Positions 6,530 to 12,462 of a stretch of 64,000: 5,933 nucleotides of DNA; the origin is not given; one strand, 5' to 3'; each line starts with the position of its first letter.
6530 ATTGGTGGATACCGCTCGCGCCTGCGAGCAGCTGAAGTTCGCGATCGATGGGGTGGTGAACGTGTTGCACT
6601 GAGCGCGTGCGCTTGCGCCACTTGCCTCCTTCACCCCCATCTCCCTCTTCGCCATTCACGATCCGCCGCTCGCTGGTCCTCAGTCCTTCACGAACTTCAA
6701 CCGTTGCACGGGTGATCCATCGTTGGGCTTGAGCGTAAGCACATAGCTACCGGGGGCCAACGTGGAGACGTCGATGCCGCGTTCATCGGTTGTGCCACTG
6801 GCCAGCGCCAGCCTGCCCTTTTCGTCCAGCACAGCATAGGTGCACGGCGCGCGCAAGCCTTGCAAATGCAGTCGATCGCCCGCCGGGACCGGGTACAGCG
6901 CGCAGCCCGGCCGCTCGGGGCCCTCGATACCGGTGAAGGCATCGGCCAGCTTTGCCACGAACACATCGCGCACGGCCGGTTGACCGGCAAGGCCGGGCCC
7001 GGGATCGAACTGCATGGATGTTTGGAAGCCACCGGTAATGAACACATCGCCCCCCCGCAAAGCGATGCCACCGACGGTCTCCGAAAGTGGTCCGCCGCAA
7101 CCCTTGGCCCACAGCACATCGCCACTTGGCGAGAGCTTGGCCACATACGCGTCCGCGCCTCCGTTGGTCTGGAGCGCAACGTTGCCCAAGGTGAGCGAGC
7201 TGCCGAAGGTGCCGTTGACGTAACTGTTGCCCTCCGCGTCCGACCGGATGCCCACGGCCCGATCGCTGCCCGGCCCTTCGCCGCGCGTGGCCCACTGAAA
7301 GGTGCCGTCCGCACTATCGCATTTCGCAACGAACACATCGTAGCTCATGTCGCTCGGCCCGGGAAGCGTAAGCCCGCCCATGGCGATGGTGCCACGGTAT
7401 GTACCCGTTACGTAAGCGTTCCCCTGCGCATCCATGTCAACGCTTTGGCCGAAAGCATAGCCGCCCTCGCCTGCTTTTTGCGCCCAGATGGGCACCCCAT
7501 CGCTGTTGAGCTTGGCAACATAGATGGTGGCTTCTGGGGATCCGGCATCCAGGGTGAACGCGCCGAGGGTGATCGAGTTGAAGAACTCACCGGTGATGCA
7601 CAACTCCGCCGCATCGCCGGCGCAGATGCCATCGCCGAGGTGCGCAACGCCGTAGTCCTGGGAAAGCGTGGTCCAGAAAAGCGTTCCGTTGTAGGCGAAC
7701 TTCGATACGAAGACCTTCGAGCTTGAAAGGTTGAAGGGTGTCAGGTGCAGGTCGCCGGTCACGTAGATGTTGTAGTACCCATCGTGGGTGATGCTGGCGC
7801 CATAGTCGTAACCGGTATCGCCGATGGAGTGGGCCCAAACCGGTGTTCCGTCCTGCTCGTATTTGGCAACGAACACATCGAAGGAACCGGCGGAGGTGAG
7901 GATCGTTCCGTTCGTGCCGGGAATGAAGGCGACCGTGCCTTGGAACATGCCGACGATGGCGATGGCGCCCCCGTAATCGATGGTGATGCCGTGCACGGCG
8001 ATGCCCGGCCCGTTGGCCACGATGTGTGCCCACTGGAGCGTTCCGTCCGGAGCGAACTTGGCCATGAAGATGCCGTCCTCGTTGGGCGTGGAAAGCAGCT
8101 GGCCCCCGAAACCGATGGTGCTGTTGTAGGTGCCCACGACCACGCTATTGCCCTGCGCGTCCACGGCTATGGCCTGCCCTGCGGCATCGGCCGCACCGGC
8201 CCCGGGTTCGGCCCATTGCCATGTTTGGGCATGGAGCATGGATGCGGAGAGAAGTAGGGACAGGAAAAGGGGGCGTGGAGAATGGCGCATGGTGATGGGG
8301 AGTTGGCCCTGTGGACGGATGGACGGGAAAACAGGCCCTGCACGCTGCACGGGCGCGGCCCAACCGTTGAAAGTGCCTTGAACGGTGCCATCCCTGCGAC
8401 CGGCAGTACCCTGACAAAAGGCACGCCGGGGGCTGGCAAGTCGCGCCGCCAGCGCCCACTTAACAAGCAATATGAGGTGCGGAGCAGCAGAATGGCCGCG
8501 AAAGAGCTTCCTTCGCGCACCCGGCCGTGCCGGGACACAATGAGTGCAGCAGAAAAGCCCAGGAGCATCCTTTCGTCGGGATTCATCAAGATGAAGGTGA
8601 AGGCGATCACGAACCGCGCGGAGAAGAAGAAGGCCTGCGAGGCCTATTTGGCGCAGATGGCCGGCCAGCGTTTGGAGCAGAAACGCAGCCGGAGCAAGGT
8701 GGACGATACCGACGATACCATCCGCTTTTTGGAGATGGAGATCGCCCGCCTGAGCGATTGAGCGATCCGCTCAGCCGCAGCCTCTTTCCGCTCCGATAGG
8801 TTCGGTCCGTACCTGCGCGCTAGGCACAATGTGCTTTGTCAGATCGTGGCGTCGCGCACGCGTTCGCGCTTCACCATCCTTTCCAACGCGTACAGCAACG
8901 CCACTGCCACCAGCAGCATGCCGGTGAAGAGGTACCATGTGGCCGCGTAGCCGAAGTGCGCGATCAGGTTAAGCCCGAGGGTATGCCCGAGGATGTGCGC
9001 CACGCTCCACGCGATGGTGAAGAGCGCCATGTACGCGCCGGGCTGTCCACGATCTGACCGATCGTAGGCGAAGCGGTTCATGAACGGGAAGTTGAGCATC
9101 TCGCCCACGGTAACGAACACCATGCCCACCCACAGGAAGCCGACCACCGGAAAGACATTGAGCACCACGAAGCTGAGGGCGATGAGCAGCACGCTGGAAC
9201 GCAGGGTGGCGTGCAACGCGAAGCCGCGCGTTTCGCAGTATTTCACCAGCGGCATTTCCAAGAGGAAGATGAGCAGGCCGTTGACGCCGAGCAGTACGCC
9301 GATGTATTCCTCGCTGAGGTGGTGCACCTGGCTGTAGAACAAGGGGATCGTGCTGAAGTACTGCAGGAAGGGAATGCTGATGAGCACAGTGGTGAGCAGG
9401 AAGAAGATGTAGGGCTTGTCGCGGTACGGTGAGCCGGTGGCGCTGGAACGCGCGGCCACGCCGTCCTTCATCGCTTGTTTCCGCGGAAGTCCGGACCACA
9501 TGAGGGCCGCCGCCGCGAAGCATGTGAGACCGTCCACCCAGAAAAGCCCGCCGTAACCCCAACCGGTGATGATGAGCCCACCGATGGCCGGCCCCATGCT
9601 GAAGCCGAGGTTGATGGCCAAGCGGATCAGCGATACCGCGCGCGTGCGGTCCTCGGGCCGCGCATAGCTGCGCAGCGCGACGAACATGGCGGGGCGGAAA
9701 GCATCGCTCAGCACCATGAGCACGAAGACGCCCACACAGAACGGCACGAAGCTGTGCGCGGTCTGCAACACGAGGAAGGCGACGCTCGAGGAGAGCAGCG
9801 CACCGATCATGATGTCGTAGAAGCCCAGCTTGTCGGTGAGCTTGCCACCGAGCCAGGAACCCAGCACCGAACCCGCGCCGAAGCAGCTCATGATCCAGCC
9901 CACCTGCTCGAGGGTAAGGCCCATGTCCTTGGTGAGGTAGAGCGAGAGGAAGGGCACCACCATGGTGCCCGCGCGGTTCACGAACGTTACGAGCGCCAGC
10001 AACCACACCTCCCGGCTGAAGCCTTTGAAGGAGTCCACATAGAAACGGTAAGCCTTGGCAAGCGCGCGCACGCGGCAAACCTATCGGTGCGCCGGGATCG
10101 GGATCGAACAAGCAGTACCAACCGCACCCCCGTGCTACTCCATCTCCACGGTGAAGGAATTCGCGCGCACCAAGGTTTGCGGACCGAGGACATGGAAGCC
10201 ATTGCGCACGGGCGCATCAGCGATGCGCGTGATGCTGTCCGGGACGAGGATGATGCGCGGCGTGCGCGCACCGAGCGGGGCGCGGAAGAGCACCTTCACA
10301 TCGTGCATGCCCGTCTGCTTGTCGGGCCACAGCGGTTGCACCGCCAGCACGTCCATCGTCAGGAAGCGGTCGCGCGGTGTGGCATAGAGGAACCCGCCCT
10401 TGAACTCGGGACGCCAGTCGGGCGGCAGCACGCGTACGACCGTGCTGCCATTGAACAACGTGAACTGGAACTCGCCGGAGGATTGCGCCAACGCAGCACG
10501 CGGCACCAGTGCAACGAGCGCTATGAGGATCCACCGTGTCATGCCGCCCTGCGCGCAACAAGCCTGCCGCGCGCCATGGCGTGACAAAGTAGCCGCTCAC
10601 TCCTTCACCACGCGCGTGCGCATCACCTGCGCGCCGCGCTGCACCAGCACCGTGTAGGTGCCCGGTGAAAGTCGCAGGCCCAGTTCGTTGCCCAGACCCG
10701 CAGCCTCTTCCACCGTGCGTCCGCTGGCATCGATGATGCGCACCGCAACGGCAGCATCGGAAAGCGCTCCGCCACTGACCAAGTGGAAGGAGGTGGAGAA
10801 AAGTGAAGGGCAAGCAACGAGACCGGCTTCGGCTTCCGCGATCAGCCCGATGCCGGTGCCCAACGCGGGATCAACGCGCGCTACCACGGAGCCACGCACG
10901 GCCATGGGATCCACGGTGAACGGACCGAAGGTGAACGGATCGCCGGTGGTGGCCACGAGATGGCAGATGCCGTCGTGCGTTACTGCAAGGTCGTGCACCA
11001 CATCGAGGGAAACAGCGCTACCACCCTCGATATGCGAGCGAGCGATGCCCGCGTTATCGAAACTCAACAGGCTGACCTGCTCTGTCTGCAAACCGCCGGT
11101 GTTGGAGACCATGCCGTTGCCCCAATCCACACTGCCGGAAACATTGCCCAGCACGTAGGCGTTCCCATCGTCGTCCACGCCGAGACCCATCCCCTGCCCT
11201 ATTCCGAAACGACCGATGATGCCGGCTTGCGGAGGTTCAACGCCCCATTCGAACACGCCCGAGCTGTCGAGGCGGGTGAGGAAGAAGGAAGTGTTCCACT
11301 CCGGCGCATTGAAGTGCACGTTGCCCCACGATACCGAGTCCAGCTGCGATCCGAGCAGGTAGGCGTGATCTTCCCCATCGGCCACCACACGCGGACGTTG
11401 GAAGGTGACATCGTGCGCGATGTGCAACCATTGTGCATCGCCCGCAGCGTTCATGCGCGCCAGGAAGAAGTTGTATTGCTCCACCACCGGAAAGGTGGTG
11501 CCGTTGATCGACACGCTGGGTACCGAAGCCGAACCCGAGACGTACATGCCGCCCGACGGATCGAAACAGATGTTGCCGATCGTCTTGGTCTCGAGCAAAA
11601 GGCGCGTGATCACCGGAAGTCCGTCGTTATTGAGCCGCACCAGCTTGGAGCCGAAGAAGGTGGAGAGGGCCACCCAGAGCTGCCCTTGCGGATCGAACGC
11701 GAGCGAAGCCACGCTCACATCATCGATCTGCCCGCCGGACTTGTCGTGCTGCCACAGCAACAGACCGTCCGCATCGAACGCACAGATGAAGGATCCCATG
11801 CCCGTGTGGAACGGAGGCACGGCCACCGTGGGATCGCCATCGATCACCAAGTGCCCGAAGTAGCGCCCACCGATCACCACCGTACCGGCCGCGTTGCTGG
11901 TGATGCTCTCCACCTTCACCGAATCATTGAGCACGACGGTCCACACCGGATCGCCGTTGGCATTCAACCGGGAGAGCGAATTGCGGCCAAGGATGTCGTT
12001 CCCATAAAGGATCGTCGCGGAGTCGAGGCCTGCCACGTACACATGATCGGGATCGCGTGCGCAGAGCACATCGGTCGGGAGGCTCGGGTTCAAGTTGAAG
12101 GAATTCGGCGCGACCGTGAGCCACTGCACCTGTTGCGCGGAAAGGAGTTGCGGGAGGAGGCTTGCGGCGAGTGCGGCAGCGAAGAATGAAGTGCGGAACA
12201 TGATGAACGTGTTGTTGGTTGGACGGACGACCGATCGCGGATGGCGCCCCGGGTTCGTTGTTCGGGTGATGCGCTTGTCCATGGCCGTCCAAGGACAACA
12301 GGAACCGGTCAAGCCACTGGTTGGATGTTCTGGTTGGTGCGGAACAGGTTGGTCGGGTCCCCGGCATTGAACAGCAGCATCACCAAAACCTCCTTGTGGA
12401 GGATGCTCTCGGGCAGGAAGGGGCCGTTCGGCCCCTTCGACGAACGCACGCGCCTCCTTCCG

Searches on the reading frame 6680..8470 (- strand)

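Call 36: search_protein_families(library=pfam, proteins=[window:6680-8470:-], max_evalue=0.001)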
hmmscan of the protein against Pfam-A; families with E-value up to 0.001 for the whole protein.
window:6680-8470:- (596 aa): 1 family
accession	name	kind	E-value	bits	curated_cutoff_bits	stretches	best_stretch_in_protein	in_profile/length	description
PF06739.17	SBBP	-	0.00016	22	20.5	0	212-240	2-31/38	Beta-propeller repeat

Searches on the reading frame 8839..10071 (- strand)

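Call 36: search_protein_families(library=pfam, proteins=[window:8839-10071:-], max_evalue=0.001)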
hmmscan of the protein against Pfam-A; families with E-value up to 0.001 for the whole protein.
window:8839-10071:- (410 aa): 2 families
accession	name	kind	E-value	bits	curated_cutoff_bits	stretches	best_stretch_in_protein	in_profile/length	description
PF07690.21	MFS_1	-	1.8e-45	155.8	33.4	2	25-362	1-346/347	Major Facilitator Superfamily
PF05977.19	MFS_3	-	0.00017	20.6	27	1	140-193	135-188/524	Transmembrane secretion effector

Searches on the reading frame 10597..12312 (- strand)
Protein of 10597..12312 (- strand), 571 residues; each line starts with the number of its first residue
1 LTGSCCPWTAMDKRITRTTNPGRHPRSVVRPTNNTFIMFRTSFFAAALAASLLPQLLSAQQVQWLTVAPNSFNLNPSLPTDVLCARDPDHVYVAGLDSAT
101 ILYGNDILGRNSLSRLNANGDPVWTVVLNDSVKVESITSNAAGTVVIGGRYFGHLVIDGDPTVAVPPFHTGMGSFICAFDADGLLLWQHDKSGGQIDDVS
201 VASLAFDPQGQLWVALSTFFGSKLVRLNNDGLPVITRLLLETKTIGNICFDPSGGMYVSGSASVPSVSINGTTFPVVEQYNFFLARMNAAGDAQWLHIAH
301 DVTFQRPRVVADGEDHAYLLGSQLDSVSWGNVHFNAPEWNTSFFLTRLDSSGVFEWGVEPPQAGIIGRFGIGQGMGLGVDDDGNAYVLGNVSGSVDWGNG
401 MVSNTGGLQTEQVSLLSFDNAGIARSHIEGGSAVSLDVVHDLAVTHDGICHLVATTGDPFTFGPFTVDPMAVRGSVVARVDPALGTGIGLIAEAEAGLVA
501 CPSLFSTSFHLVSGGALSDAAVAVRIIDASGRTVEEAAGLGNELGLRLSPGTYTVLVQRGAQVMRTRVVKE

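Call 36: search_protein_families(library=pfam, proteins=[window:10597-12312:-], max_evalue=0.001)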
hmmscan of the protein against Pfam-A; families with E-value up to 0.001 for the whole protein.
window:10597-12312:- (571 aa): 1 family
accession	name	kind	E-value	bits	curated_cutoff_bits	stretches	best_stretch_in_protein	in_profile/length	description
PF07494.17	Reg_prop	-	0.00075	19.9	20.4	0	198-215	4-21/24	Two component regulator propeller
